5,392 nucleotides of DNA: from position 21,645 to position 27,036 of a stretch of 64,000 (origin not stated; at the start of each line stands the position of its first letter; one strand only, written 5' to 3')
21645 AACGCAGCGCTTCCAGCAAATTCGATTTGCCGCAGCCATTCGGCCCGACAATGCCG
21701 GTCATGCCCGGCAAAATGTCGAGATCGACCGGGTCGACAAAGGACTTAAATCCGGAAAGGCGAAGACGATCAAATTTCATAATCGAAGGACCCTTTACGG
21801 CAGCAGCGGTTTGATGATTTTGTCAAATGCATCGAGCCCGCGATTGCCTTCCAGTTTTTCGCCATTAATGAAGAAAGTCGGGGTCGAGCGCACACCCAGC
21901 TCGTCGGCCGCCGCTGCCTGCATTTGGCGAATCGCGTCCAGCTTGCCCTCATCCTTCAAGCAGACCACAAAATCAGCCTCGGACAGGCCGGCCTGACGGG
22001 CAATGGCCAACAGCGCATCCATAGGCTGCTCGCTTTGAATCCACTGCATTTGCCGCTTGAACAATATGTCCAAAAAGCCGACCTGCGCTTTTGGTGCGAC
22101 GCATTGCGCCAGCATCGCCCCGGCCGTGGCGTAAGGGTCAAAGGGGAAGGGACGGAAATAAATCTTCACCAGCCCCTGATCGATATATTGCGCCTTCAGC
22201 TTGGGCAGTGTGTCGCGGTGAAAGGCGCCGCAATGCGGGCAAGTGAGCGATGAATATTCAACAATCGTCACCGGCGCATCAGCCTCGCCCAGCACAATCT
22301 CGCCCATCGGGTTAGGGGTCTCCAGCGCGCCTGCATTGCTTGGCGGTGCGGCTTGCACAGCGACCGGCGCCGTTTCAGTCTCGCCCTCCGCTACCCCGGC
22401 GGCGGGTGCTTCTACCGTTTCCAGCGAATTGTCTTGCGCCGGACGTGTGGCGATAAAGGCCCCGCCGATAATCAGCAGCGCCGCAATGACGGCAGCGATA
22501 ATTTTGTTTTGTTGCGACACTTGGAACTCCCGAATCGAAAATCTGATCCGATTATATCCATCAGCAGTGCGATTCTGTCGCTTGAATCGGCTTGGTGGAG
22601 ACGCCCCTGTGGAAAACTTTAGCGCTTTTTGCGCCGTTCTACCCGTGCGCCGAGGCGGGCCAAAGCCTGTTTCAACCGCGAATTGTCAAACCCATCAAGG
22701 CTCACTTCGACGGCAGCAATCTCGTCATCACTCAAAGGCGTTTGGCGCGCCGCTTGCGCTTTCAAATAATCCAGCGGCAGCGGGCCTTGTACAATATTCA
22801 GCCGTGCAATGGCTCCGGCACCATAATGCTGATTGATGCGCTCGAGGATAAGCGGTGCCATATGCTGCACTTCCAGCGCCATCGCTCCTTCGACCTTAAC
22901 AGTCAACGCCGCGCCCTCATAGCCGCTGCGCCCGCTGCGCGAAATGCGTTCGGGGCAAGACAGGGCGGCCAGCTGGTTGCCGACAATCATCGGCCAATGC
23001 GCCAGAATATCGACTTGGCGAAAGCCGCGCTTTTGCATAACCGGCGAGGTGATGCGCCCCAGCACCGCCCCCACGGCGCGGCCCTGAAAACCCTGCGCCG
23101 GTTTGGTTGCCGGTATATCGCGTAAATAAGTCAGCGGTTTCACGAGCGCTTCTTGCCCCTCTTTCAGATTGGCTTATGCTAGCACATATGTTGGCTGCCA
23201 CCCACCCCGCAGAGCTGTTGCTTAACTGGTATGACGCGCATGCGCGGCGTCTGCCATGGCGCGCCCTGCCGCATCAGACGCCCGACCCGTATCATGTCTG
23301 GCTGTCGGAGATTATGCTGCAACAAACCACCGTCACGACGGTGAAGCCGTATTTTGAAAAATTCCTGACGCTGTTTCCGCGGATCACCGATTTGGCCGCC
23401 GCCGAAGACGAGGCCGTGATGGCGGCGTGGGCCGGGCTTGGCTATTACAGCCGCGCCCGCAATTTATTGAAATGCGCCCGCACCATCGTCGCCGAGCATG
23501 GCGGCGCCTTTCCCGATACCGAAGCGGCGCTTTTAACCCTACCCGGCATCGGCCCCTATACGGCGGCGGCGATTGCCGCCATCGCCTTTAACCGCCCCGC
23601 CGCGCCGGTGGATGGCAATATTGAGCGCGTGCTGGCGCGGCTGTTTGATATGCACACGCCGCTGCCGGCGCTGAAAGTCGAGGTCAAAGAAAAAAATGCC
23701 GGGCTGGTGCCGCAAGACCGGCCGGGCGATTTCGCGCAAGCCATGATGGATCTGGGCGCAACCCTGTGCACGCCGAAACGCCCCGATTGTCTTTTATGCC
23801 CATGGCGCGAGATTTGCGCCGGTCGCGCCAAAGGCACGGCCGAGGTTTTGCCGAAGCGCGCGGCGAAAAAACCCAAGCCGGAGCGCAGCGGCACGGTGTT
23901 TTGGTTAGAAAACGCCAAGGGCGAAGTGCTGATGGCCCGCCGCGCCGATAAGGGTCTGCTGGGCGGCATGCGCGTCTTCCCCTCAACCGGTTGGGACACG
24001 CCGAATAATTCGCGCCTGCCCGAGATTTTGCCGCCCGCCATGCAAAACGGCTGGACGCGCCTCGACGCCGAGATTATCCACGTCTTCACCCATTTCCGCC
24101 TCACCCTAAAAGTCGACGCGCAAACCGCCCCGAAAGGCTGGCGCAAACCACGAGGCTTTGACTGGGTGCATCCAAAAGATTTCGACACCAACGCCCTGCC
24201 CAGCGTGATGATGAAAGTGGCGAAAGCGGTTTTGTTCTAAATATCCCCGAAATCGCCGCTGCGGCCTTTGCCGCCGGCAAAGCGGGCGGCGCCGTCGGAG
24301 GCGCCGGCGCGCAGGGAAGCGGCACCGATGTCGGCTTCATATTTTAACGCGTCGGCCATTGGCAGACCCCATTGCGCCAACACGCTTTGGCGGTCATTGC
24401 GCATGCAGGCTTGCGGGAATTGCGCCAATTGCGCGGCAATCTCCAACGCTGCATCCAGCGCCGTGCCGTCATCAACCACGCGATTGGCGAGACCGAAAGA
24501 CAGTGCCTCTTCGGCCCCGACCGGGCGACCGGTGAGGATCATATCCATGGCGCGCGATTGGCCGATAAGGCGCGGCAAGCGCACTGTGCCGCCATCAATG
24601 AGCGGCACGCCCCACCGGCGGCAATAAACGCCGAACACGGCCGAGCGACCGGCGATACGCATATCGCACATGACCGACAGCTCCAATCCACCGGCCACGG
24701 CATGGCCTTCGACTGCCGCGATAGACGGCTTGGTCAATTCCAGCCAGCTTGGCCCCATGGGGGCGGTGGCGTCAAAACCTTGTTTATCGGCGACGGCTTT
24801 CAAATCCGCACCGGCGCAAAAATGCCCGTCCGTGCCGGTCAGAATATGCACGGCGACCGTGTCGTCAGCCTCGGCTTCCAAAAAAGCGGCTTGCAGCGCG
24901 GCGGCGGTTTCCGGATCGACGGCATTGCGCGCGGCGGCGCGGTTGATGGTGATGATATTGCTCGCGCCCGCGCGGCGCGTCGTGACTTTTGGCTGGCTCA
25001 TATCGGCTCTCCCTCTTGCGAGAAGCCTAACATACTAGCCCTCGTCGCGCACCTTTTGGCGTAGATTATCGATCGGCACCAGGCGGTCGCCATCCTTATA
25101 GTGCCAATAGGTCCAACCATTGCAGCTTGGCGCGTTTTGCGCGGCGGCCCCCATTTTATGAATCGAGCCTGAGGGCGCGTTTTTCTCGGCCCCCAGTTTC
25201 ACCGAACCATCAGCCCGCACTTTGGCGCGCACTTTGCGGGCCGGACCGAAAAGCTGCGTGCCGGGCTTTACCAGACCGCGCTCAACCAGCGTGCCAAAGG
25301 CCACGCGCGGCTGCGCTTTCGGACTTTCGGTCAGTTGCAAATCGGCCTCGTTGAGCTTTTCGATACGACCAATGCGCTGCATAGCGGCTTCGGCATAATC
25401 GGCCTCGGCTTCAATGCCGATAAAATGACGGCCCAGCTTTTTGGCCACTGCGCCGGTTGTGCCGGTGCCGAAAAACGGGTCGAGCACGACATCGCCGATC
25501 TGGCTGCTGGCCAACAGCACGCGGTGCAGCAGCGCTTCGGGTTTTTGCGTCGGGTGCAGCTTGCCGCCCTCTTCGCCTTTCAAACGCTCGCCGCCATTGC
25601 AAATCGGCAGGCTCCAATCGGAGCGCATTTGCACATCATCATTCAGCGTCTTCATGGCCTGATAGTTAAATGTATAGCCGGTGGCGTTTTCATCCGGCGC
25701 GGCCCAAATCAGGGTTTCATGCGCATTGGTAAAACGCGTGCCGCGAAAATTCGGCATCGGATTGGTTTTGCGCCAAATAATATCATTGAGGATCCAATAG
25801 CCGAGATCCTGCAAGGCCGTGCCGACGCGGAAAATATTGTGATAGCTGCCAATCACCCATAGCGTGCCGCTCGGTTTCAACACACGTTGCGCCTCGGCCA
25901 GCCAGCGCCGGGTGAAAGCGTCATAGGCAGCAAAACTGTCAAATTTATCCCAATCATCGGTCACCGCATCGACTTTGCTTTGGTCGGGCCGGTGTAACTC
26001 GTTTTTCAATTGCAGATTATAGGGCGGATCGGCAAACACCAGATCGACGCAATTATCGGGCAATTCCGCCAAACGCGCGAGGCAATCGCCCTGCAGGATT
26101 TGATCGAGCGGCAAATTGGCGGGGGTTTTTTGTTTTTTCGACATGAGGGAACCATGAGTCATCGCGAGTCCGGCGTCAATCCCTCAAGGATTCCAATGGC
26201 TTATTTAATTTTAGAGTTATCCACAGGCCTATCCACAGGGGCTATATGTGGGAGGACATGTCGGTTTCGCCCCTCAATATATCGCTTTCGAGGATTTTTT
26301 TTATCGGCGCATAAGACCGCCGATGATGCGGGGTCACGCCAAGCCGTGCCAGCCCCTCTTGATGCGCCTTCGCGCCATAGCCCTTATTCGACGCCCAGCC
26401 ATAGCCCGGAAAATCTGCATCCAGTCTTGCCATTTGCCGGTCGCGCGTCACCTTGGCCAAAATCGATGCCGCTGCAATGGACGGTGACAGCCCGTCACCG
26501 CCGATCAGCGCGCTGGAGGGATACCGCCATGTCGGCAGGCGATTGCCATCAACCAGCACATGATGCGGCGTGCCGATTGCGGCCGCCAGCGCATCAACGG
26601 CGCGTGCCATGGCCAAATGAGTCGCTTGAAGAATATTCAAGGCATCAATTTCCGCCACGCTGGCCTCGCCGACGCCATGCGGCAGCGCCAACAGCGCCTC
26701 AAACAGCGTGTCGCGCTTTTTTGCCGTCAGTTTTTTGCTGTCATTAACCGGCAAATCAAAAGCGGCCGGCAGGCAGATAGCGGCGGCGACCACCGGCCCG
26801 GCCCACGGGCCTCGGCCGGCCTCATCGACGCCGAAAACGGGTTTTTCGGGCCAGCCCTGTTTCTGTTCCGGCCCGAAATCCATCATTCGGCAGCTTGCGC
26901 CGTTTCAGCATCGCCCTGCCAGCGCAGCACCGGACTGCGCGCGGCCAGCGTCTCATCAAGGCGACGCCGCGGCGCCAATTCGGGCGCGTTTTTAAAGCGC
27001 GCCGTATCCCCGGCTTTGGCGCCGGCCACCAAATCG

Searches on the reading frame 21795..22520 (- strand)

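Call 44: search_protein_families(library=pfam, proteins=[window:21795-22520:-])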
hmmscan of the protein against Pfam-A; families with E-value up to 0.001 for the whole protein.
window:21795-22520:- (241 aa): 2 families
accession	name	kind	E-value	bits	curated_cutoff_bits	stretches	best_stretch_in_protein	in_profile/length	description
PF13462.12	Thioredoxin_4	-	2.6e-41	142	23.2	1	73-237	4-164/165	Thioredoxin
PF01323.26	DSBA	-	2.6e-15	57.2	25.6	1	85-236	1-190/191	DSBA-like thioredoxin domain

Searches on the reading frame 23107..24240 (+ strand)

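Call 6: search_protein_families(library=ncbifam, proteins=[window:23107-24240:+])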
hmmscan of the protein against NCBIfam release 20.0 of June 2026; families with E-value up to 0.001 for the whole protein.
window:23107-24240:+ (377 aa): 7 families
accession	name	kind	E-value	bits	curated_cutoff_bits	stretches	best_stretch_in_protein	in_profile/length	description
TIGR01084.1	mutY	equivalog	1.1e-88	297.4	286.5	1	36-294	4-263/277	A/G-specific adenine glycosylase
NF008132.0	PRK10880.1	equivalog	9.4e-71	238.7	427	1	29-333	2-301/351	A/G-specific adenine glycosylase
NF010488.0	PRK13910.1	equivalog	2.7e-40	138.6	471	1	69-253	1-183/290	adenine-specific DNA glycosylase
TIGR01083.1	nth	equivalog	8.5e-22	77.7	211.7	1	60-228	26-192/192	endonuclease III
NF007978.0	PRK10702.1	equivalog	8.3e-12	45.2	405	1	112-238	80-204/211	endonuclease III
TIGR00588.1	ogg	subfamily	7.4e-07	28.6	397.85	1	90-185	163-266/310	8-oxoguanine DNA-glycosylase (ogg)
NF053634.1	MonDNAglycDR2438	equivalog_domain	1.7e-06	27.8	400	1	140-241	108-208/219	monofunctional DNA glycosylase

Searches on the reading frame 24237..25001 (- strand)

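Call 6: search_protein_families(library=ncbifam, proteins=[window:24237-25001:-])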
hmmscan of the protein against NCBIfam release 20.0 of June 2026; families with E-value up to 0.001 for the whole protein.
window:24237-25001:- (254 aa): 71 families (the best 25 are shown)
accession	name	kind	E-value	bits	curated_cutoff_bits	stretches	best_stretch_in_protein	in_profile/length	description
NF006108.0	PRK08259.1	equivalog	1.9e-107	358.6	273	1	5-251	4-254/256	crotonase/enoyl-CoA hydratase family protein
NF051848.1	EnCoAHydtEchA19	equivalog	1.3e-60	205.2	400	1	6-242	2-248/258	enoyl-CoA hydratase EchA19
NF005864.0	PRK07799.1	equivalog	8.7e-54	182.5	316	1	2-242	6-256/266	crotonase/enoyl-CoA hydratase family protein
NF004840.0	PRK06190.1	equivalog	8e-49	166.6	253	1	2-237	2-243/260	enoyl-CoA hydratase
NF006100.0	PRK08252.1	subfamily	1e-47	162.9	282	1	4-218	3-219/254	crotonase/enoyl-CoA hydratase family protein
NF006007.0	PRK08138.1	subfamily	2.5e-43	148.3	355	1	9-222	13-230/261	enoyl-CoA hydratase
NF004517.0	PRK05862.1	equivalog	1.3e-41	142.9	396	1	4-225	4-229/257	enoyl-CoA hydratase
NF006699.0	PRK09245.1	subfamily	5.6e-41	140.6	354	1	5-201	4-214/266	crotonase/enoyl-CoA hydratase family protein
NF046063.1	oxepin_alt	equivalog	3e-39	135.1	300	1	6-236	2-242/254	oxepin-CoA hydrolase, alternative type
NF005700.0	PRK07511.1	subfamily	1.2e-37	129.9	274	1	5-241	4-250/260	enoyl-CoA hydratase family protein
NF006013.0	PRK08150.1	subfamily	2.5e-37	128.6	232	1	6-194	8-200/259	crotonase/enoyl-CoA hydratase family protein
NF004475.0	PRK05809.1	subfamily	1.8e-36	126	394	1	6-225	6-232/260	short-chain-enoyl-CoA hydratase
NF007239.0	PRK09674.1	equivalog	5e-36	124.5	371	1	4-224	4-228/257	2,3-dehydroadipyl-CoA hydratase PaaF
NF004525.0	PRK05870.1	equivalog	7.5e-35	121.1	285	1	6-229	5-233/249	enoyl-CoA hydratase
NF005803.0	PRK07658.1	equivalog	1.4e-34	119.6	313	1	15-225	13-229/257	enoyl-CoA hydratase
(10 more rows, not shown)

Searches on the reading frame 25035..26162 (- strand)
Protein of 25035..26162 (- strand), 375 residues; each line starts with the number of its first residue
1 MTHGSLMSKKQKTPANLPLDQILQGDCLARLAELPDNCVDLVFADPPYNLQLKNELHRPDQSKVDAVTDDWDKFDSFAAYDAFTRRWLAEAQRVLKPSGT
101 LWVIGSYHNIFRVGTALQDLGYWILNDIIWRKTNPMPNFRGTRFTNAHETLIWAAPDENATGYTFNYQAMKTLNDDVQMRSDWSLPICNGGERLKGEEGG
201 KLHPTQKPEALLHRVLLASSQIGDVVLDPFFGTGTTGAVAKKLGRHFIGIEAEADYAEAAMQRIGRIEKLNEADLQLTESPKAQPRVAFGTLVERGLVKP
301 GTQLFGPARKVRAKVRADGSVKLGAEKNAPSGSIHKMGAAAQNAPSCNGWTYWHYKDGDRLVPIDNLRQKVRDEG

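Call 6: search_protein_families(library=ncbifam, proteins=[window:25035-26162:-])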
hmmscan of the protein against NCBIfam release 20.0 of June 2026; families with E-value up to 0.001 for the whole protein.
window:25035-26162:- (375 aa): 4 families
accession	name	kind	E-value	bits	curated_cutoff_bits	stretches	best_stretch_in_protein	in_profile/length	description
NF050803.1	DnaMtaseCcrMCaul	equivalog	3e-185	615.1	830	1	18-370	2-349/350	adenine-specific DNA-methyltransferase CcrM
NF008572.0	PRK11524.1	equivalog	1.5e-40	139.1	292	2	202-282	194-274/294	adenine-specific DNA-methyltransferase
NF010253.0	PRK13699.1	subfamily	1.4e-19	70.7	244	2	199-270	140-211/226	DNA methyltransferase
TIGR01177.1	TIGR01177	hypoth_equivalog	0.00027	20.3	316.55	0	216-260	176-220/330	TIGR01177 family methyltransferase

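Call 21: find_related_loci(query=window:25035-26144:-, collection=genome_contigs, flank=1500)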
Query window:25035-26144:- (369 aa) in genome_contigs; peptide patterns used: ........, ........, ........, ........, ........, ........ (x = any residue, [..] = any of these).
600 stretches matched a pattern (row limit reached: there are more); 599 encode a relative of the query (tblastn E <= 1e-3); the best 80 are kept; 80 distinct loci.
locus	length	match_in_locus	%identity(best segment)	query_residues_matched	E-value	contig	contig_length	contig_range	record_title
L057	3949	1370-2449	78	11-366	0e+0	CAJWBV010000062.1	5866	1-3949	MAG TPA_asm: uncultured Rhodobiaceae bacterium isolate ERR599026_bin.21_MetaBAT_v2.12.1_MAG genome assembly, contig: NOD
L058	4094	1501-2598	76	3-368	0e+0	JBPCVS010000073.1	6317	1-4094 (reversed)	MAG: Parvibaculales bacterium isolate MAG_seacave_27 S1Ck127_2542122, whole genome shotgun sequence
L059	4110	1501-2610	87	1-367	0e+0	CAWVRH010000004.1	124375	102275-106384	MAG TPA_asm: uncultured Rhodobiaceae bacterium isolate ERR3589556_binner123_53 genome assembly, contig: ERZ7462938.32, w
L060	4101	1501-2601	67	2-368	3e-167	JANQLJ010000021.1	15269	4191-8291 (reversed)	MAG: Alphaproteobacteria bacterium isolate PL25a_bin.56 k99_2162313, whole genome shotgun sequence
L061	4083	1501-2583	66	3-368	1e-166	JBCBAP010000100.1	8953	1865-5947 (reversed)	MAG: Pseudomonadota bacterium isolate J06573_4 NODE_1357_length_8953_cov_13.229153, whole genome shotgun sequence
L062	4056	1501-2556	65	13-368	2e-166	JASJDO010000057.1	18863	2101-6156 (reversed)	MAG: Rhizobiaceae bacterium isolate MO_188.B5 MO_188.c_2817, whole genome shotgun sequence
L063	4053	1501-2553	65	13-367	9e-166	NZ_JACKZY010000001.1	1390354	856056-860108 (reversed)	Nitratireductor sp. B36 NODE_1_length_1390354_cov_158.328276, whole genome shotgun sequence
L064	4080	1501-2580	67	5-368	1e-165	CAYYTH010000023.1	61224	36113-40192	MAG TPA_asm: uncultured Aestuariivirga sp. isolate SRP292972_co1_22 genome assembly, contig: NODE_343_length_61224_cov_9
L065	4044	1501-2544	68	11-363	3e-165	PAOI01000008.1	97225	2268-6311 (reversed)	MAG: Sphingomonas sp. isolate SAT22 280061, whole genome shotgun sequence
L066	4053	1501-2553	68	7-362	2e-165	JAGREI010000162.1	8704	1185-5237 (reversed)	MAG: Erythrobacter sp. isolate HKST-UBA124 2010_109150, whole genome shotgun sequence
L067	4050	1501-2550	67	14-368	7e-166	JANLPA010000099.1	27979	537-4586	MAG: Hyphomicrobiales bacterium isolate OTE_38_metabat_464 OTE_38_k141_1515166, whole genome shotgun sequence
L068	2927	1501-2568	67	2-363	3e-169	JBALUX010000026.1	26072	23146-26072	MAG: Parasphingorhabdus sp. isolate 4NakV-15 NODE_26_length_26072_cov_3.634930, whole genome shotgun sequence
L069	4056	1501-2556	66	13-368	1e-164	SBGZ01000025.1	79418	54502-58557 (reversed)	MAG: Alphaproteobacteria bacterium isolate M2410 scaffold_63_1, whole genome shotgun sequence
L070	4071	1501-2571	67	3-363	6e-166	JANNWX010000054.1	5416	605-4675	MAG: Sphingomonadales bacterium isolate VAR_34_metabat_299 VAR_34_k141_247830, whole genome shotgun sequence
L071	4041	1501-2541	68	11-363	3e-164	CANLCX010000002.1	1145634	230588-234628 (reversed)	uncultured Sphingomonadaceae bacterium isolate 3-68-G.fasta genome assembly, contig: NODE_2, whole genome shotgun sequen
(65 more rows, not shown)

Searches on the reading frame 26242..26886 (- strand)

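Call 6: search_protein_families(library=ncbifam, proteins=[window:26242-26886:-])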
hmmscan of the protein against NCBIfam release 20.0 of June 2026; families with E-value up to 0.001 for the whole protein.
window:26242-26886:- (214 aa): 9 families
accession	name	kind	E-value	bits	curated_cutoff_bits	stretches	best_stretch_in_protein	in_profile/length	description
NF000595.1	PRK00015.1-3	equivalog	1.8e-67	227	167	1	16-197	3-186/188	ribonuclease HII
NF000596.1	PRK00015.1-4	equivalog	1.4e-64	217.4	251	1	18-200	3-185/186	ribonuclease HII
NF000594.1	PRK00015.1-1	equivalog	3.8e-63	213.4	243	1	16-198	70-251/251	ribonuclease HII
NF010538.0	PRK13926.1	equivalog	9.7e-60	202.4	285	1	16-202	23-208/213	ribonuclease HII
NF010537.0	PRK13925.1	equivalog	5.4e-54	182.9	252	1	15-196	10-196/200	ribonuclease HII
NF000600.1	PRK00015.2-4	equivalog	1.2e-44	152.4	364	1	16-196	29-211/212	ribonuclease HII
NF000598.1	PRK00015.2-2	equivalog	1.9e-44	151.8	273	1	15-193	20-201/203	ribonuclease HII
NF011119.0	PRK14550.1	equivalog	2.9e-27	96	350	1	17-207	2-200/204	ribonuclease HII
TIGR00729.1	TIGR00729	equivalog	7.3e-17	62.1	123.3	1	17-160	1-165/207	ribonuclease HII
